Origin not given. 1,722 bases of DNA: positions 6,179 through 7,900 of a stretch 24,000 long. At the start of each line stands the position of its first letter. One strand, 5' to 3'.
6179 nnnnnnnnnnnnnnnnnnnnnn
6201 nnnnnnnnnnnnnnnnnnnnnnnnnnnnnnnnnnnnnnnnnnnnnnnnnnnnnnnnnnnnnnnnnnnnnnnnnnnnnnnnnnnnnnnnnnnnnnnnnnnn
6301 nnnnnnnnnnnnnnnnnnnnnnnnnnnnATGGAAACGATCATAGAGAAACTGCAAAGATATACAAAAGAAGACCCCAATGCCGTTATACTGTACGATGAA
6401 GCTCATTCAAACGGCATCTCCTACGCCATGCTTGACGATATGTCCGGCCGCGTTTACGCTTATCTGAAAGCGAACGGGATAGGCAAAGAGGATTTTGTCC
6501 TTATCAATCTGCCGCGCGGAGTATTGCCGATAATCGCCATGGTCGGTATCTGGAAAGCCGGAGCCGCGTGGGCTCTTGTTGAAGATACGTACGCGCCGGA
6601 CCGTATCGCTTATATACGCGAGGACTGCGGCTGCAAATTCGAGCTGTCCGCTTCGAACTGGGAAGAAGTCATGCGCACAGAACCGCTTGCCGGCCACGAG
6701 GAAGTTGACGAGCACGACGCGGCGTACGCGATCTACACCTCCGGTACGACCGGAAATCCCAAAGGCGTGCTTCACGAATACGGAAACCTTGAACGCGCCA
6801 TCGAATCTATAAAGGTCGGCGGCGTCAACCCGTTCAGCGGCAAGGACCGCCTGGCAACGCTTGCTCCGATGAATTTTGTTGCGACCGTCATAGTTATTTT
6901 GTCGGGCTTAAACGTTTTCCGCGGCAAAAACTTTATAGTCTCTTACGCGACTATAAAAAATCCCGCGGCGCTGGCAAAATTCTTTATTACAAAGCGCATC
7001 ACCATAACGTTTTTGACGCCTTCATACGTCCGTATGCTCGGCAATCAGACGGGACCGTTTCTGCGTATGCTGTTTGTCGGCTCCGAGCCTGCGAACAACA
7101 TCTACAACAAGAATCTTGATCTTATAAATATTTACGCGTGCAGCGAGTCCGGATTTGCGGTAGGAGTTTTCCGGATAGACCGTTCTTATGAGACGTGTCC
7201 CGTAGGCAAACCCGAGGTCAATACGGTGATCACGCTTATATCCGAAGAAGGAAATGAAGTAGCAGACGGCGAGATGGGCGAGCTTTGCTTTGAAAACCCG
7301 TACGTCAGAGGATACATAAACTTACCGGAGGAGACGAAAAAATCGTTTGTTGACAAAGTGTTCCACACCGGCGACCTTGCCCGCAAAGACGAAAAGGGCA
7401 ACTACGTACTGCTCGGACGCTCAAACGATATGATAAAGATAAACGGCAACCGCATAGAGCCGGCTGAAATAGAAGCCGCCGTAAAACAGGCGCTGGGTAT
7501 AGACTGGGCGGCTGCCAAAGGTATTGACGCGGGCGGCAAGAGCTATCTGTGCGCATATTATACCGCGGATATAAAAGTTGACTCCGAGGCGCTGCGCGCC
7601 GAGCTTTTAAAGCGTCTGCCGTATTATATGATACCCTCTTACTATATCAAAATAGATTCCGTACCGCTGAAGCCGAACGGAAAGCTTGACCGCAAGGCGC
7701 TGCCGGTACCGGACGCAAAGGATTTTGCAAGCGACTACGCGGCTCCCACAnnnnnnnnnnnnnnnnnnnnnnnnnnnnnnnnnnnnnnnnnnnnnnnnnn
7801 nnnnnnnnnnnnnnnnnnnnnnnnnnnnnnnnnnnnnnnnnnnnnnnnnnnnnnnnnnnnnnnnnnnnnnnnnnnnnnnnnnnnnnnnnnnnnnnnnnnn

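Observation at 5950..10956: Compact operon: STAS protein, stand-alone A-T-C NRPS module and tail-anchored carboxylesterase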

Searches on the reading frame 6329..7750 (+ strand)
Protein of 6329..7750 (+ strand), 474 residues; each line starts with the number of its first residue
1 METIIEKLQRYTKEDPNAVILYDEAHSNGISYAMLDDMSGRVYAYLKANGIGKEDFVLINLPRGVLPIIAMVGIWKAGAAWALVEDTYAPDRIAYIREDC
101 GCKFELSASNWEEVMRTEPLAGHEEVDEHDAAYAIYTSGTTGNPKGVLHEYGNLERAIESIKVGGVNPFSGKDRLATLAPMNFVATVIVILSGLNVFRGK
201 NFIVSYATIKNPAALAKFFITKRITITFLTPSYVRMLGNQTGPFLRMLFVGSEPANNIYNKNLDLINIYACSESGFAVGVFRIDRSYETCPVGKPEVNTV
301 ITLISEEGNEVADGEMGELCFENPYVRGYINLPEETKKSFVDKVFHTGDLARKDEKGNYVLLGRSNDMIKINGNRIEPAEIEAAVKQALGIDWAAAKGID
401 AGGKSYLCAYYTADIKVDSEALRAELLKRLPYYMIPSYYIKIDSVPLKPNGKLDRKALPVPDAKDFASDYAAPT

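Call 17: search_solved_structures(query=window:6329-7750:+, max_evalue=1e-20, show_alignments=2)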
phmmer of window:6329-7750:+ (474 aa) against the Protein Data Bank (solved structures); distinct sequences matched with E-value up to 1e-20: 64 (the best 60 are shown).
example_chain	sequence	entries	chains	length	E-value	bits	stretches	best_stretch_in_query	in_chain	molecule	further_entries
6mfz_A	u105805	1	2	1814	1.7e-95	323.8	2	28-473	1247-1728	Linear gramicidin synthase subunit A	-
9be3_A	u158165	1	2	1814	1.7e-95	323.8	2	28-473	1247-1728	Linear gramicidin synthase subunit A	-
9be4_A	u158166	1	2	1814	1.7e-95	323.8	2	28-473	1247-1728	Linear gramicidin synthase subunit A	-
9meh_A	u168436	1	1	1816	1.7e-95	323.8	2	28-473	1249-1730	Linear gramicidin synthase subunit A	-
6mfy_A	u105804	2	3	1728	1.2e-94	321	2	12-474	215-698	Linear gramicidin synthase subunit A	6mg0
8xjz_C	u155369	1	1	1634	6e-65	223.1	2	3-458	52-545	Peptide synthetase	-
9bfd_A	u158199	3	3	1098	1.1e-55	192.5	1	27-464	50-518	Tyrocidine synthase 1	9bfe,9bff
1amu_A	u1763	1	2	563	2.5e-54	188.1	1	9-473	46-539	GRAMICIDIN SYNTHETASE 1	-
5es5_A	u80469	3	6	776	1.6e-47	165.6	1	12-474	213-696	Linear gramicidin synthetase subunit A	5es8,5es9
7ly7_A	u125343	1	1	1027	3.7e-47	164.4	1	27-473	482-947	BmdB, Bacillamide NRPS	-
7ly4_E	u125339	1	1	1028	3.7e-47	164.4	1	27-473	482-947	BmdB, bacillamide NRPS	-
6mfx_A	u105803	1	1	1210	4.7e-47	164.1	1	12-474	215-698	Linear gramicidin synthase subunit A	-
6mfw_A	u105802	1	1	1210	6.7e-47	163.6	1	12-474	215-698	Linear gramicidin synthase subunit A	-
6ulz_A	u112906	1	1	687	5.4e-46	160.6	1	12-461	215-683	Linear gramicidin synthase subunit A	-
5es6_A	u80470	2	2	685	1e-45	159.7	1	12-461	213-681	Linear gramicidin synthase subunit A | Linear gramicidin synthetase subunit A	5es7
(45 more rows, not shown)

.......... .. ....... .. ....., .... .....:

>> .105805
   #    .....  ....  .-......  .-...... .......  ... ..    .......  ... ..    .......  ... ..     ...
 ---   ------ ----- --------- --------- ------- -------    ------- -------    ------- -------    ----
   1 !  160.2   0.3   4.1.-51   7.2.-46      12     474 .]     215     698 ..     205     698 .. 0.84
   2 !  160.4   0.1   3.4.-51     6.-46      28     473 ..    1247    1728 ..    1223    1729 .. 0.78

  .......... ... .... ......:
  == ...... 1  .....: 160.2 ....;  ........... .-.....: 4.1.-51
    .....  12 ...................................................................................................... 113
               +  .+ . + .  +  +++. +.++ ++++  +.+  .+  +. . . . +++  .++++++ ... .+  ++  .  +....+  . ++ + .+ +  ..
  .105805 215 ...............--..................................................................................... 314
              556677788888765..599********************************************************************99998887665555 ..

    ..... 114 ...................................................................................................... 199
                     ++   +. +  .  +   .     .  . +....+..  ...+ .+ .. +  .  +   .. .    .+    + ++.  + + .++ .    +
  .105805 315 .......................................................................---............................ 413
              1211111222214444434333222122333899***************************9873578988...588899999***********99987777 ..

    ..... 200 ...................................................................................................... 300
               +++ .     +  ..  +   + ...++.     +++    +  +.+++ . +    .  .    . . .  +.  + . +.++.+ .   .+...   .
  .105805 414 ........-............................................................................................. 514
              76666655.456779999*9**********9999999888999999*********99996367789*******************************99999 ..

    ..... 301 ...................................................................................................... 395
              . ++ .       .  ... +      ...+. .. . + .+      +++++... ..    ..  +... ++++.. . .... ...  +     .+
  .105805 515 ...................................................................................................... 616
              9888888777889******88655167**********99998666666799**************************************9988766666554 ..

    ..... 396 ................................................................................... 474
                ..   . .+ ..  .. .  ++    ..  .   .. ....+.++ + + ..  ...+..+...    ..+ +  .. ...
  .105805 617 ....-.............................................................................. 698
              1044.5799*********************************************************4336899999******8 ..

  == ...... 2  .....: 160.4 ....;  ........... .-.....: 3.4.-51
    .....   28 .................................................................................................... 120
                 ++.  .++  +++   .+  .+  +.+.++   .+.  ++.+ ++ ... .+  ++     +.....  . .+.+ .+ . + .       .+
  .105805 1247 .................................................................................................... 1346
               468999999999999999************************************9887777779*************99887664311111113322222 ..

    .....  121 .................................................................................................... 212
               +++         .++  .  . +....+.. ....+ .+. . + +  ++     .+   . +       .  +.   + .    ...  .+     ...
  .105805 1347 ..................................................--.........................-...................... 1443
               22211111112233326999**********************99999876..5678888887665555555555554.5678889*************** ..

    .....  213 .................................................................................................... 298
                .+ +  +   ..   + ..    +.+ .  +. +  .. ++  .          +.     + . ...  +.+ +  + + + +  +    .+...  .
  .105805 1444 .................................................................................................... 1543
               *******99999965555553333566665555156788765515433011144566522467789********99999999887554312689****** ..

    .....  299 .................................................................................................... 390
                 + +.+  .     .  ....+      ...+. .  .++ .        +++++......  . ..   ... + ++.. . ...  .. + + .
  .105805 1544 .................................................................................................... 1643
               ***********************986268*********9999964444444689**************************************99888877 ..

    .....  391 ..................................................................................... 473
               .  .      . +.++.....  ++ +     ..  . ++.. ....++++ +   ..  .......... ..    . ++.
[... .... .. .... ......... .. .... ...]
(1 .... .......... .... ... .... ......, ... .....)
